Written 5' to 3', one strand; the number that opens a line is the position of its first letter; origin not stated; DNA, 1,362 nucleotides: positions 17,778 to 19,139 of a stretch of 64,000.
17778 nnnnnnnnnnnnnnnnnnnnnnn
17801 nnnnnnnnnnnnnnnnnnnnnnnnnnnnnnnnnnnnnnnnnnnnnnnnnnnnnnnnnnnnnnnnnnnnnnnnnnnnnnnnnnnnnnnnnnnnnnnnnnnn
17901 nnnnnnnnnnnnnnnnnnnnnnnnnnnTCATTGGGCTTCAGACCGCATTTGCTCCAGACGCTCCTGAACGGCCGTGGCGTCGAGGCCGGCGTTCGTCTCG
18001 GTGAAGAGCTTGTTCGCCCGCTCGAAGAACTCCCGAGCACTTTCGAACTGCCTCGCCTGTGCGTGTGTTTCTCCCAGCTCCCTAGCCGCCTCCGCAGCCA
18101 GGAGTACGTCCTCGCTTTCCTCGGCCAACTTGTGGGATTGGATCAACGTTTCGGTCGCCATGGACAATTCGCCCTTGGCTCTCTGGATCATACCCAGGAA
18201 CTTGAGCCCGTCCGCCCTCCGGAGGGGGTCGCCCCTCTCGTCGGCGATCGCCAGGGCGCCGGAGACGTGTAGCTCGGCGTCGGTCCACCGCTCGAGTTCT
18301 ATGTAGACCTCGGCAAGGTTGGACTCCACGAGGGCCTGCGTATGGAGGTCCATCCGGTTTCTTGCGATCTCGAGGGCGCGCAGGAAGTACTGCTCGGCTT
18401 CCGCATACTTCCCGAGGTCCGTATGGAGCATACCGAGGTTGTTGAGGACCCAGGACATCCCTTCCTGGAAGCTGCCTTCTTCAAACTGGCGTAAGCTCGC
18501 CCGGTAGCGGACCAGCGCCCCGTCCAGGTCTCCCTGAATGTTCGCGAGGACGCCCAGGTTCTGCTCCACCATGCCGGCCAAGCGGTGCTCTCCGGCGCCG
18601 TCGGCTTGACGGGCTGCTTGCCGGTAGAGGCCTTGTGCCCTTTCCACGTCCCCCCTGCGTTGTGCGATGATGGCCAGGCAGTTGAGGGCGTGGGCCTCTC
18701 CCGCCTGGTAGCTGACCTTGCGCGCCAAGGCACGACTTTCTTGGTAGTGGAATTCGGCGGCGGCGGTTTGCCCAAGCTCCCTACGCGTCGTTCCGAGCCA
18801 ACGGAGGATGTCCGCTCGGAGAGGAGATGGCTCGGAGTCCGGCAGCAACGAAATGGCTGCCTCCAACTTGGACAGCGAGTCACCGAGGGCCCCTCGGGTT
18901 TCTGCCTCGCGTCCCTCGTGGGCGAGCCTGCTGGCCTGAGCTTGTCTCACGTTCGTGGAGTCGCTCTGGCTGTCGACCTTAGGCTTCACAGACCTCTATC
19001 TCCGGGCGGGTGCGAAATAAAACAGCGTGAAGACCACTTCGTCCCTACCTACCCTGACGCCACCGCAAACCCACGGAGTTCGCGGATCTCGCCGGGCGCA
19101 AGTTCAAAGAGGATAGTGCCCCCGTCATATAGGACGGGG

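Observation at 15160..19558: Four-gene module: lipoprotein / TPR / sensor-less sigma-54 activator / TPR-HD-GYP, apparently self-driven from the sigma-54 promoter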

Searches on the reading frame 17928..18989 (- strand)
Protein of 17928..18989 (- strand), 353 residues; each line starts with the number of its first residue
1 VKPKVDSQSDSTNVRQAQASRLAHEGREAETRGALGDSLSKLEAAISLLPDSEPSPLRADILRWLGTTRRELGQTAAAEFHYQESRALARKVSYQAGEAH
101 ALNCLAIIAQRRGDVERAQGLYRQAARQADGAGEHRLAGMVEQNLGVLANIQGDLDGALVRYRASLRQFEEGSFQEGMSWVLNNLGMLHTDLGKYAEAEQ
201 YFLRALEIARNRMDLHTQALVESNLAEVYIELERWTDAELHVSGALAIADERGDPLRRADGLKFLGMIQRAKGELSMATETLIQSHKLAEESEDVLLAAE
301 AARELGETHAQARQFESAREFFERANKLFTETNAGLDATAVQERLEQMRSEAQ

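Call 3: search_protein_families(library=pfam, proteins=[window:17928-18989:-], max_evalue=0.01)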
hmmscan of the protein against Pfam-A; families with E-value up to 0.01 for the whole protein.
window:17928-18989:- (353 aa): 19 families
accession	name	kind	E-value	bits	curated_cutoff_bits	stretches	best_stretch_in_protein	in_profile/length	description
PF13424.12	TPR_12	-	1.4e-29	102.5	30.1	4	179-250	3-76/77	Tetratricopeptide repeat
PF07719.23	TPR_2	-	3e-20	71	27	2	181-211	3-33/34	Tetratricopeptide repeat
PF00515.34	TPR_1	-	6.9e-18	64.1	27.8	1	180-211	2-33/34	Tetratricopeptide repeat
PF13374.12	TPR_10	-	5.1e-15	55.4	27.5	1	181-210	4-33/42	Tetratricopeptide repeat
PF17874.7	TPR_MalT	-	6e-15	55.8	45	2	137-293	38-195/336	MalT-like TPR region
PF13176.12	TPR_7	-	4.1e-13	48.7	27.9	1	182-212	2-32/36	Tetratricopeptide repeat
PF13181.12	TPR_8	-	2e-10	40.4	25.7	1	182-211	4-33/34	Tetratricopeptide repeat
PF24885.1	TPR_NPHP3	-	1.4e-08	34.8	100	1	182-250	144-214/239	Nephrocystin-3 TPR domain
PF13428.12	TPR_14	-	7.4e-08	32.8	23.5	0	183-216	5-38/44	Tetratricopeptide repeat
PF13431.12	TPR_17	-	8.1e-08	32.4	24.4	0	179-200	13-34/34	Tetratricopeptide repeat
PF14559.12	TPR_19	-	2.3e-07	31.4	25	0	152-211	4-57/68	Tetratricopeptide repeat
PF13432.12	TPR_16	-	4.3e-07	30.7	32.7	1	152-209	10-61/65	Tetratricopeptide repeat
PF17139.9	DUF5112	-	0.0002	21.3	29.4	0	85-131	24-70/266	Domain of unknown function (DUF5112)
PF25515.1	Arm_PDR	-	0.00038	21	27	1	276-347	25-94/145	Plastid division regulator ARM repeat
PF23914.1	TPR_CcmH_CycH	-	0.00077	19.8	42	0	85-127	107-149/158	Cytochrome c-type biogenesis protein H TPR domain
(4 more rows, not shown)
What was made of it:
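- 17928..18989 (-): T: cytoplasmic stand-alone TPR protein. It is an LGN/Pins-like superhelix of about eight TPRs with an invariant Asn ladder (N103, N144, N184, N224). Pfam TPR_12 and TPR_MalT (call 3).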

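Call 4: search_protein_families(library=ncbifam, proteins=[window:17928-18989:-], max_evalue=0.01)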
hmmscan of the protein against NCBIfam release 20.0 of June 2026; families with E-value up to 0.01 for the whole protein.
window:17928-18989:- (353 aa): 11 families
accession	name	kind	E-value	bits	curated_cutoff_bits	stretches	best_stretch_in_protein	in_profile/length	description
NF041717.1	HaaA_phane_TPR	equivalog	6e-16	57.7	1125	2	18-263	631-876/882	cyclophane-containing RiPP biosynthesis TPR protein HaaT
NF053520.1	HK_Porph_FimS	equivalog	1.8e-15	56.2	600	1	71-328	56-313/618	sensor histidine kinase FimS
NF053720.1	NsdA_fam_reg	subfamily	1.7e-14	54.2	75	3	185-259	207-281/432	NsdA family TPR-like regulatory protein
NF053617.1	SARPRegAfsRStmc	equivalog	1.4e-10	39.8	1430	1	178-327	775-924/986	SARP-family global regulator AfsR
TIGR02521.1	type_IV_pilW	equivalog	2.2e-08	33.9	154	1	89-214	55-170/234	type IV pilus biogenesis/stability protein PilW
NF002725.1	PRK02603.1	equivalog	1.2e-07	31.9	143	0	146-212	42-105/173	photosystem I assembly protein Ycf3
NF053779.1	BT3442_fam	equivalog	2.4e-05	23.3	940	1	112-248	115-251/563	BT3442 family protein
TIGR02795.1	tol_pal_ybgF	equivalog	4.4e-05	24.1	90.1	0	57-128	37-105/119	tol-pal system protein YbgF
NF033758.1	gliding_GltE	equivalog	0.00012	21.2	225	0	65-139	92-162/411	adventurous gliding motility TPR repeat lipoprotein GltE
NF047371.1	FlcA_CTERM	equivalog_domain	0.00082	17.9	300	0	269-333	364-426/646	periplasmic flagellar collar protein FlcA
NF033920.0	C39_PA2778_fam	equivalog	0.0062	16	150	0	73-128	197-253/255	PA2778 family cysteine peptidase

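Call 8: find_homologous_proteins(query=window:17928-18989:-, max_evalue=0.00001)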
Query window:17928-18989:- (353 aa): 292 proteins with E <= 0.00001 among 8000 candidates; the best 120 are listed.
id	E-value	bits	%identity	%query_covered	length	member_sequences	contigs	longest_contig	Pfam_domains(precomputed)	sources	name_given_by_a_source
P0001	1.7e-213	726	98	100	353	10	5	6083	PF13431.13,PF13176.13,PF24885.2,PF13428.13,PF13374.13,PF14559.13,PF17874.8,PF00515.35,PF13424.13,PF13432.13,PF13181.13,PF07719.24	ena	-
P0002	1.0e-187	641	87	99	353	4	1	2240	PF14559.13,PF17874.8,PF00515.35,PF13424.13,PF13176.13,PF24885.2,PF14938.13,PF13428.13,PF13181.13,PF07719.24,PF13374.13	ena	-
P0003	6.5e-185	632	85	99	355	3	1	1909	PF13431.13,PF17874.8,PF00515.35,PF13424.13,PF13176.13,PF24885.2,PF14938.13,PF13432.13,PF13181.13,PF07719.24,PF13374.13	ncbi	-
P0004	2.7e-179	613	83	100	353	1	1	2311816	PF13431.13,PF13176.13,PF13428.13,PF13374.13,PF14559.13,PF17874.8,PF00515.35,PF13424.13,PF14938.13,PF13432.13,PF13181.13,PF07719.24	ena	-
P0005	5.2e-175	599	81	100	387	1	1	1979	PF13431.13,PF13176.13,PF24885.2,PF13428.13,PF13374.13,PF14559.13,PF17874.8,PF00515.35,PF13424.13,PF14938.13,PF13432.13,PF13181.13,PF07719.24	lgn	-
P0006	1.5e-174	598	80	100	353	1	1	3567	PF13431.13,PF23914.2,PF13176.13,PF24885.2,PF13428.13,PF13374.13,PF14559.13,PF17874.8,PF00515.35,PF13424.13,PF14938.13,PF13432.13,PF13181.13,PF07719.24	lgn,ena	-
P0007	8.2e-134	464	67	99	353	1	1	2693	PF07721.21,PF13431.13,PF17874.8,PF00515.35,PF13424.13,PF13176.13,PF24885.2,PF14938.13,PF13181.13,PF07719.24,PF13374.13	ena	-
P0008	2.8e-118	413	87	65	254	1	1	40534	PF13176.13,PF24885.2,PF13428.13,PF13374.13,PF14559.13,PF17874.8,PF00515.35,PF13424.13,PF14938.13,PF13432.13,PF13181.13,PF07719.24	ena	-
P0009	5.4e-113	396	59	99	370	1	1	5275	PF07721.21,PF14559.13,PF17874.8,PF00515.35,PF13424.13,PF13428.13,PF13181.13,PF07719.24,PF13374.13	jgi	jgi:tetratricopeptide (TPR) repeat protein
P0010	1.2e-105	371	83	60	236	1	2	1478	PF13431.13,PF17874.8,PF00515.35,PF13424.13,PF13176.13,PF13432.13,PF13181.13,PF07719.24,PF13374.13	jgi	-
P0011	4.4e-102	360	83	61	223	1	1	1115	PF00515.35,PF13424.13,PF13176.13,PF24885.2,PF13181.13,PF07719.24,PF13374.13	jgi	-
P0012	2.9e-100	354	85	57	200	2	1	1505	PF13431.13,PF17874.8,PF00515.35,PF13424.13,PF07719.24,PF13374.13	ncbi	-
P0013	2.4e-93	331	79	59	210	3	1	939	PF14559.13,PF17874.8,PF00515.35,PF13424.13,PF13176.13,PF24885.2,PF13432.13,PF13428.13,PF13181.13,PF07719.24,PF13374.13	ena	-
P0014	5.3e-86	307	53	90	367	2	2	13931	PF17874.8,PF00515.35,PF13424.13,PF13176.13,PF13428.13,PF13181.13,PF07719.24,PF13174.13,PF13374.13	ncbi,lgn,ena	-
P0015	1.2e-85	306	50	98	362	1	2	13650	PF13414.13,PF13176.13,PF24885.2,PF13428.13,PF13374.13,PF14559.13,PF17874.8,PF00515.35,PF13424.13,PF14938.13,PF13181.13,PF07719.24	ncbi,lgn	-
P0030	1.1e-72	263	48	89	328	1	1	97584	PF17874.8,PF00515.35,PF13424.13,PF13181.13,PF07719.24,PF13374.13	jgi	jgi:tetratricopeptide (TPR) repeat protein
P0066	1.3e-58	217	41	95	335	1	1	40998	PF13431.13,PF09976.16,PF13176.13,PF24885.2,PF13428.13,PF13374.13,PF07721.21,PF14559.13,PF17874.8,PF00515.35,PF13424.13,PF13432.13,PF07719.24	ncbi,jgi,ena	-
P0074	1.3e-55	207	42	93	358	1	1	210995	PF17874.8,PF00515.35,PF13424.13,PF13428.13,PF07719.24,PF13374.13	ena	-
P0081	3.1e-55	206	43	82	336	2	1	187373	PF13431.13,PF13176.13,PF13428.13,PF13374.13,PF07721.21,PF17874.8,PF00515.35,PF04212.25,PF13424.13,PF13432.13,PF13181.13,PF07719.24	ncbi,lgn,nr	ncbi:MAG: tetratricopeptide repeat protein [Gemmatimonadaceae bacterium]|nr:tetratricopeptide repeat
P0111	1.2e-51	194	39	93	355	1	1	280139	PF17874.8,PF00515.35,PF13424.13,PF13176.13,PF13181.13,PF07719.24,PF13374.13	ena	-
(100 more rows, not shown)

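Call 10: find_encoding_contigs(protein=P0004, flank=7000, max_places=2)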
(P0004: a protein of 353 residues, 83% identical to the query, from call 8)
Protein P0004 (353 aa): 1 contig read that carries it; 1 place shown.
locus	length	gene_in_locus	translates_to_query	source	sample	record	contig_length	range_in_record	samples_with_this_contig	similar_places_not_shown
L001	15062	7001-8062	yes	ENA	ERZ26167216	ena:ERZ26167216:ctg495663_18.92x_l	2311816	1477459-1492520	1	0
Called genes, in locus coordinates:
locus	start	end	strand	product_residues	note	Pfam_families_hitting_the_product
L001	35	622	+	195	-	PF01323:DSBA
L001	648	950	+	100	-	-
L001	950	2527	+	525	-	PF00270:DEAD, PF03880:DbpA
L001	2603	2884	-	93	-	PF00216:Bac_DNA_binding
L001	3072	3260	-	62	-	-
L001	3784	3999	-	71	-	PF01176:eIF-1a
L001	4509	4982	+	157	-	PF00160:Pro_isomerase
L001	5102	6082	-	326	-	PF12760:Zn_ribbon_IS1595, PF12762:DDE_Tnp_IS1595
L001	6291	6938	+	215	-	-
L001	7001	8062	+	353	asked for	PF17874:TPR_MalT (weak), PF13424:TPR_12, PF13424:TPR_12, PF17874:TPR_MalT, PF13424:TPR_12, PF00515:TPR_1 (weak), PF13374:TPR_10 (weak), PF13424:TPR_12 (weak), +8 more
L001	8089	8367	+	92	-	PF00158:Sigma54_activat (weak)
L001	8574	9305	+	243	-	PF13487:HD_5, PF01966:HD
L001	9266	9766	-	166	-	PF00210:Ferritin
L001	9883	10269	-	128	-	-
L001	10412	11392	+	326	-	PF13709:DUF4159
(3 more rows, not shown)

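Call 11: find_encoding_contigs(protein=P0030, flank=7000, max_places=2)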
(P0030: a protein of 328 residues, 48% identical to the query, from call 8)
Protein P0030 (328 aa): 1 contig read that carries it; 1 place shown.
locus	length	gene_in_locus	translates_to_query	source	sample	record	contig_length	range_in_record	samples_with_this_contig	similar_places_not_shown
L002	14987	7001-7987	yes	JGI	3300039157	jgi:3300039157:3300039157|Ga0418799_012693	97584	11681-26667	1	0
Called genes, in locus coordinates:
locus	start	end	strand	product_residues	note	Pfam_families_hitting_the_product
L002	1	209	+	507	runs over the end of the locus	PF00270:DEAD, PF04851:ResIII (weak), PF00271:Helicase_C, PF16124:RecQ_Zn_bind, PF00570:HRDC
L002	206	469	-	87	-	PF01176:eIF-1a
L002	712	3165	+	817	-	PF12704:MacB_PCD, PF02687:FtsX, PF12704:MacB_PCD, PF02687:FtsX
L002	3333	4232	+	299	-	PF00005:ABC_tran, PF13304:AAA_21, PF13732:DrrA1-3_C (weak)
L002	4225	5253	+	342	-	PF12698:ABC2_membrane_3 (weak), PF01061:ABC2_membrane, PF12698:ABC2_membrane_3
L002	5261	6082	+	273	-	PF24860:FdhE_C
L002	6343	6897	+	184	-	-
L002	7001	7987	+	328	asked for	PF00515:TPR_1 (faint), PF07719:TPR_2 (faint), PF13181:TPR_8 (faint), PF13374:TPR_10 (faint), PF17874:TPR_MalT, PF13424:TPR_12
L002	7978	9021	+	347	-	PF00158:Sigma54_activat, PF01078:Mg_chelatase (faint), PF14532:Sigma54_activ_2, PF07728:AAA_5, PF25601:AAA_lid_14, PF02954:HTH_8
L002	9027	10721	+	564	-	PF07719:TPR_2 (faint), PF13424:TPR_12 (weak), PF13487:HD_5, PF01966:HD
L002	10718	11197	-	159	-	-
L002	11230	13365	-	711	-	PF07452:CHRD, PF01011:PQQ, PF13570:Beta-prop_ACSF4 (faint), PF13360:PQQ_2, PF25293:Beta-prop_EMC1_N (faint), PF01011:PQQ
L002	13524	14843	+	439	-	PF00144:Beta-lactamase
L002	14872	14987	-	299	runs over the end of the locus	-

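Call 12: find_encoding_contigs(protein=P0081, flank=7000, max_places=2)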
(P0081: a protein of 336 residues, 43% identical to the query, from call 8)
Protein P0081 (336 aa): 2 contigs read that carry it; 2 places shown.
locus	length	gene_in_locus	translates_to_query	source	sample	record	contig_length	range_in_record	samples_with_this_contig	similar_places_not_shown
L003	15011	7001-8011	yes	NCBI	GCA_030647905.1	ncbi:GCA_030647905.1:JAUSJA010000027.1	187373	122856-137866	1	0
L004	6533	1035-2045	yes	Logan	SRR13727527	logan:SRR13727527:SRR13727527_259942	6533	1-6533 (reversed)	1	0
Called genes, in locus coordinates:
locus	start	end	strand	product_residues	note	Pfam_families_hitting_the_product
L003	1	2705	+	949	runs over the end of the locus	PF00675:Peptidase_M16, PF05193:Peptidase_M16_C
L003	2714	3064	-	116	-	-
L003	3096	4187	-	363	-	PF22660:RS_preATP-grasp-like, PF02222:ATP-grasp, PF17769:PurK_C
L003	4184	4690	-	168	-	PF00731:AIRC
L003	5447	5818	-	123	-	PF01245:Ribosomal_L19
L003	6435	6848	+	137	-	-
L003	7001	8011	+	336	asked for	PF04212:MIT (faint), PF07719:TPR_2 (faint), PF07721:TPR_4 (faint), PF17874:TPR_MalT (weak), PF13424:TPR_12, PF13424:TPR_12, PF17874:TPR_MalT, PF13424:TPR_12, +7 more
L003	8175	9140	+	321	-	PF00158:Sigma54_activat, PF14532:Sigma54_activ_2, PF07728:AAA_5 (weak), PF25601:AAA_lid_14, PF02954:HTH_8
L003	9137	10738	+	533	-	PF13424:TPR_12 (faint), PF17874:TPR_MalT (faint), PF01966:HD, PF13487:HD_5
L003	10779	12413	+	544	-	PF00496:SBP_bac_5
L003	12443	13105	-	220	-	PF01746:tRNA_m1G_MT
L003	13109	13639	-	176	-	PF01782:RimM, PF05239:PRC (weak), PF24986:PRC_RimM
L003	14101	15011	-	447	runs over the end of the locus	PF02881:SRP54_N, PF06414:Zeta_toxin (weak), PF13401:AAA_22, PF13604:AAA_30 (weak), PF00448:SRP54, PF01656:CbiA (weak), PF13671:AAA_33 (weak), PF02978:SRP_SPB, +1 more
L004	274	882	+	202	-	-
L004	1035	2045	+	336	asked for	PF04212:MIT (faint), PF07719:TPR_2 (faint), PF07721:TPR_4 (faint), PF17874:TPR_MalT (weak), PF13424:TPR_12, PF13424:TPR_12, PF17874:TPR_MalT, PF13424:TPR_12, +7 more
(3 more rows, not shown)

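Call 14: find_encoding_contigs(protein=P0111, flank=7000, max_places=1)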
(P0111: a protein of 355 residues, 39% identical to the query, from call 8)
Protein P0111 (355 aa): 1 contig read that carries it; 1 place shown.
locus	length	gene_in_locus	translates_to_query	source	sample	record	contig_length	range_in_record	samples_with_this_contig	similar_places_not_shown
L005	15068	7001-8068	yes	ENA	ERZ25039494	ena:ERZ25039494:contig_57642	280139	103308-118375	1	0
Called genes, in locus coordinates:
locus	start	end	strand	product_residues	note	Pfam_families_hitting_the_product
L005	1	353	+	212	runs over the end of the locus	PF01966:HD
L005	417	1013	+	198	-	PF07638:Sigma70_ECF (faint), PF04542:Sigma70_r2, PF08281:Sigma70_r4_2, PF04545:Sigma70_r4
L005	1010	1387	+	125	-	-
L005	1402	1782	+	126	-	-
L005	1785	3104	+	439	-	PF02321:OEP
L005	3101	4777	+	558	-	PF25919:BSH_CusB (faint), PF25917:BSH_RND, PF25973:BSH_CzcB, PF25954:Beta-barrel_RND_2, PF25990:Beta-barrel_YknX (weak), PF25975:CzcB_C (weak)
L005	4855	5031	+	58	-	PF12704:MacB_PCD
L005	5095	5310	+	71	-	PF12704:MacB_PCD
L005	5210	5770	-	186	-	-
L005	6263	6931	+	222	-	-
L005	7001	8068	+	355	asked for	PF00515:TPR_1 (faint), PF07719:TPR_2 (faint), PF13181:TPR_8 (faint), PF13374:TPR_10 (faint), PF13424:TPR_12, PF13176:TPR_7 (faint), PF13424:TPR_12, PF17874:TPR_MalT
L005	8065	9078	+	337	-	PF01078:Mg_chelatase (faint), PF00158:Sigma54_activat, PF14532:Sigma54_activ_2, PF07728:AAA_5, PF25601:AAA_lid_14, PF02954:HTH_8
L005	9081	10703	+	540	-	PF07719:TPR_2 (faint), PF17874:TPR_MalT (faint), PF00515:TPR_1 (faint), PF13424:TPR_12, PF13487:HD_5, PF01966:HD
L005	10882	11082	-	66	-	-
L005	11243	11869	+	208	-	PF03551:PadR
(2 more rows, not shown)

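Call 15: find_encoding_contigs(protein=P0074, flank=7000, max_places=1)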
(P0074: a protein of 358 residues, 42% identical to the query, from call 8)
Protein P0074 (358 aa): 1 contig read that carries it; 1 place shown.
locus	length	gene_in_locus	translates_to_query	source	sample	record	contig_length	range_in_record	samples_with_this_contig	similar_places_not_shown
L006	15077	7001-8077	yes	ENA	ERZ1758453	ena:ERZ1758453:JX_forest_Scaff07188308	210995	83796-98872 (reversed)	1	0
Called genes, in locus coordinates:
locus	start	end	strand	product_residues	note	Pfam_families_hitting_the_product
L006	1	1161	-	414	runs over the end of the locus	PF06689:zf-C4_ClpX, PF00493:MCM (weak), PF05496:RuvB_N (weak), PF07724:AAA_2, PF00004:AAA, PF07728:AAA_5 (weak), PF10431:ClpB_D2-small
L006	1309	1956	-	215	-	PF00574:CLP_protease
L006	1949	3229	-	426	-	PF05697:Trigger_N, PF05698:Trigger_C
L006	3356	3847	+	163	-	PF05974:DUF892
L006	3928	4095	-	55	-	-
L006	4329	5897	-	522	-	PF00089:Trypsin, PF13365:Trypsin_2, PF00595:PDZ (weak), PF13180:PDZ_2, PF17820:PDZ_6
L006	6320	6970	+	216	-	-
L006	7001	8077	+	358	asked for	PF13428:TPR_14 (faint), PF17874:TPR_MalT, PF07719:TPR_2 (faint), PF13374:TPR_10 (faint), PF00515:TPR_1 (faint), PF13424:TPR_12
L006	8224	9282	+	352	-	PF00158:Sigma54_activat, PF01078:Mg_chelatase (faint), PF14532:Sigma54_activ_2, PF07724:AAA_2 (weak), PF07728:AAA_5 (weak), PF25601:AAA_lid_14, PF02954:HTH_8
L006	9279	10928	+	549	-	PF07719:TPR_2 (faint), PF17874:TPR_MalT (faint), PF00515:TPR_1 (faint), PF13424:TPR_12 (weak), PF13487:HD_5, PF01966:HD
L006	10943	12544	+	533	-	PF00496:SBP_bac_5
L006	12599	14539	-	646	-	PF00012:HSP70, PF06723:MreB_Mbl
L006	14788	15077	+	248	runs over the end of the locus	PF01694:Rhomboid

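Call 16: find_encoding_contigs(protein=P0066, flank=7000, max_places=1)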
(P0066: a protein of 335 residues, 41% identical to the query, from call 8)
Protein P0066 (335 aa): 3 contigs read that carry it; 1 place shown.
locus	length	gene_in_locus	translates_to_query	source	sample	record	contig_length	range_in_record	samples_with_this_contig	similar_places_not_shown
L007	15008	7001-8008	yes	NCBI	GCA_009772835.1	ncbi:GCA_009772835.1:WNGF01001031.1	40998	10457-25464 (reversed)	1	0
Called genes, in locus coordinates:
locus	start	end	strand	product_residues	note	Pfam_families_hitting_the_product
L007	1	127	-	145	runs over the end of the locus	-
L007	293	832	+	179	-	PF04542:Sigma70_r2 (weak), PF08281:Sigma70_r4_2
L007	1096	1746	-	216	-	PF00574:CLP_protease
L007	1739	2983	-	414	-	PF05697:Trigger_N, PF05698:Trigger_C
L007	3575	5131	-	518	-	PF00089:Trypsin, PF13365:Trypsin_2, PF00595:PDZ (weak), PF13180:PDZ_2, PF17820:PDZ_6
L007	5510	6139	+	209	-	-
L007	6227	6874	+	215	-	-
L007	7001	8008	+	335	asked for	PF07719:TPR_2 (faint), PF07721:TPR_4 (faint), PF17874:TPR_MalT, PF13424:TPR_12, PF17874:TPR_MalT, PF13424:TPR_12, PF00515:TPR_1 (weak), PF13374:TPR_10 (weak), +7 more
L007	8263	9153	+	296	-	PF00158:Sigma54_activat, PF07728:AAA_5 (weak), PF14532:Sigma54_activ_2, PF25601:AAA_lid_14, PF02954:HTH_8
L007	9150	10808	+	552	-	PF07719:TPR_2 (faint), PF17874:TPR_MalT (faint), PF00515:TPR_1 (faint), PF13181:TPR_8 (faint), PF13424:TPR_12 (weak), PF13487:HD_5, PF01966:HD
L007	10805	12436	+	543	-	PF00496:SBP_bac_5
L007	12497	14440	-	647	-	PF00012:HSP70, PF06723:MreB_Mbl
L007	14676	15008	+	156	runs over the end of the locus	-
